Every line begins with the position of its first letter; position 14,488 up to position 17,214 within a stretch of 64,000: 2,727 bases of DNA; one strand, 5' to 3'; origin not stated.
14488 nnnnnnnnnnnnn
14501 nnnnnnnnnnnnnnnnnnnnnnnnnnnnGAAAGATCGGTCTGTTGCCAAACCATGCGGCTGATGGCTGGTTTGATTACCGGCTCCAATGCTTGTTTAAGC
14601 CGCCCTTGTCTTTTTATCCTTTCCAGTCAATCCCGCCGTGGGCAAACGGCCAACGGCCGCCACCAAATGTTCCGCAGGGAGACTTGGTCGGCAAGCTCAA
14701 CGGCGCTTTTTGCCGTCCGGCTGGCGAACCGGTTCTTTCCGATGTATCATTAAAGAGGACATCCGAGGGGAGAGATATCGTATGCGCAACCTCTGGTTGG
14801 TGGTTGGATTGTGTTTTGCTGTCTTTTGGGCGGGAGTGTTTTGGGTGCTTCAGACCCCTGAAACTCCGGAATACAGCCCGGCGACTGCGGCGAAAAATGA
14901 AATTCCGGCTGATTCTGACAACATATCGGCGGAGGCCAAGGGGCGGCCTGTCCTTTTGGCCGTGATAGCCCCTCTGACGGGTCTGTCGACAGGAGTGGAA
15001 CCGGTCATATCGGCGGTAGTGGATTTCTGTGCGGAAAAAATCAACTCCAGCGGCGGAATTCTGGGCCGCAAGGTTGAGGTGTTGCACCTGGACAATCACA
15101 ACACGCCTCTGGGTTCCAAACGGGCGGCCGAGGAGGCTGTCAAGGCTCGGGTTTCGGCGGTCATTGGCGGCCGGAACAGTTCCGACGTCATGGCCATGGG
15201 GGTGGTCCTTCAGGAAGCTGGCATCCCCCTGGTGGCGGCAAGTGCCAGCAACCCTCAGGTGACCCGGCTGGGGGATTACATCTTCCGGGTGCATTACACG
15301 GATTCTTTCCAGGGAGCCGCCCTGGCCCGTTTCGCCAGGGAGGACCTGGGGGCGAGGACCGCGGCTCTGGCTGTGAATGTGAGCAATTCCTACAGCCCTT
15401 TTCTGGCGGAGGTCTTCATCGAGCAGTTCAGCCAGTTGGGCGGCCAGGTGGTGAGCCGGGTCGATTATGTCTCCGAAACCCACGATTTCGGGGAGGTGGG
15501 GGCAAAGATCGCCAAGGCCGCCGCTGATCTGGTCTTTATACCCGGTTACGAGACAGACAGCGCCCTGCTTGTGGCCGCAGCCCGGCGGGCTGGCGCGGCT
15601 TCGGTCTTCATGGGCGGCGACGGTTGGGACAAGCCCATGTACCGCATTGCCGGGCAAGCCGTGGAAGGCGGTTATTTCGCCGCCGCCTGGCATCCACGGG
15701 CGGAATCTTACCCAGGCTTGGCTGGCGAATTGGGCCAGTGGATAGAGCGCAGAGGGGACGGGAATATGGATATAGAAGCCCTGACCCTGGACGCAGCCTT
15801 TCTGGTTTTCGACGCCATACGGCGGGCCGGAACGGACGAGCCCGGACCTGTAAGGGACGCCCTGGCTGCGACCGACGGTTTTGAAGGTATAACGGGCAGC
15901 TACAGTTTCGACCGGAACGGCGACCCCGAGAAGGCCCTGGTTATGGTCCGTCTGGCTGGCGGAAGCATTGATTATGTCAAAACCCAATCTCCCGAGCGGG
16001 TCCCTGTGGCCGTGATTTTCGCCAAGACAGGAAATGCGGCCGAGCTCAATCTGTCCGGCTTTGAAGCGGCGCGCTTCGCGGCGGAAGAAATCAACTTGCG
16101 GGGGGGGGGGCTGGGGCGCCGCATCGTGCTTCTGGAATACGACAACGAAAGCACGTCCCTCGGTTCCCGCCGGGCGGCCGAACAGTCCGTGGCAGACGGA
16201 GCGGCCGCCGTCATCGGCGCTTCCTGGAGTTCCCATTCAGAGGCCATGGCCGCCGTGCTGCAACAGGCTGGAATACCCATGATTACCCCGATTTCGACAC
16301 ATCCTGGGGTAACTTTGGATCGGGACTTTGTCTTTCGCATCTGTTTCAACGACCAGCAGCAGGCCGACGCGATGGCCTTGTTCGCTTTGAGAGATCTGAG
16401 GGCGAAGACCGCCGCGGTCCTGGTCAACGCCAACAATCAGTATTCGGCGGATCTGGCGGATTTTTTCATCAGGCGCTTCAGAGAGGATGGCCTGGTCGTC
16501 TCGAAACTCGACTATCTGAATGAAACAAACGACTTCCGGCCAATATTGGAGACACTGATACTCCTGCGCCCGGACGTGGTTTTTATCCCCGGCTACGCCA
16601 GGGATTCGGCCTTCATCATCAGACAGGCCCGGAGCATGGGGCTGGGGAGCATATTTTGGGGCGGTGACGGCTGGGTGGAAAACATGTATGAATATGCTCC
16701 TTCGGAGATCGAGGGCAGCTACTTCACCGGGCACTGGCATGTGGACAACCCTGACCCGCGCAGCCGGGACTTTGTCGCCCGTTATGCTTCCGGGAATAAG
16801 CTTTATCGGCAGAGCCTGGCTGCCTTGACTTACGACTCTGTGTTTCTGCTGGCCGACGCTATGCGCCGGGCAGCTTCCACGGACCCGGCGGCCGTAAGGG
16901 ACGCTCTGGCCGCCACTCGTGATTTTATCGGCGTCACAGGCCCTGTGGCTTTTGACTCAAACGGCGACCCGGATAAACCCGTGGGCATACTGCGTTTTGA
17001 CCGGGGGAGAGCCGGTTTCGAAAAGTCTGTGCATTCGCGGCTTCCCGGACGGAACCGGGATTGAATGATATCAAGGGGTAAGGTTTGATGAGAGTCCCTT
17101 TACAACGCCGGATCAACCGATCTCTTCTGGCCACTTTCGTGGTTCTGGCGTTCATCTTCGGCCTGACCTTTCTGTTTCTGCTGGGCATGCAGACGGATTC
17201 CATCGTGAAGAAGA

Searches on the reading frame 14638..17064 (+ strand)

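Call 62: search_protein_families(library=pfam, proteins=[window:14638-17064:+], max_evalue=0.00001)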
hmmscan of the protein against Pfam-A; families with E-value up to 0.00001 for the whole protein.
window:14638-17064:+ (808 aa): 3 families
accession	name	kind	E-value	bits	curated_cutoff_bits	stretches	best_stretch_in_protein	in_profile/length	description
PF13458.12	Peripla_BP_6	-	1.4e-94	318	31.7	2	455-788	2-339/343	Periplasmic binding protein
PF01094.35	ANF_receptor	-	8.8e-50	170.1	25.4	2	476-779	4-341/353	Receptor family ligand binding region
PF13433.12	Peripla_BP_5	-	7.9e-21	75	27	1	456-775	2-324/363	Periplasmic binding protein domain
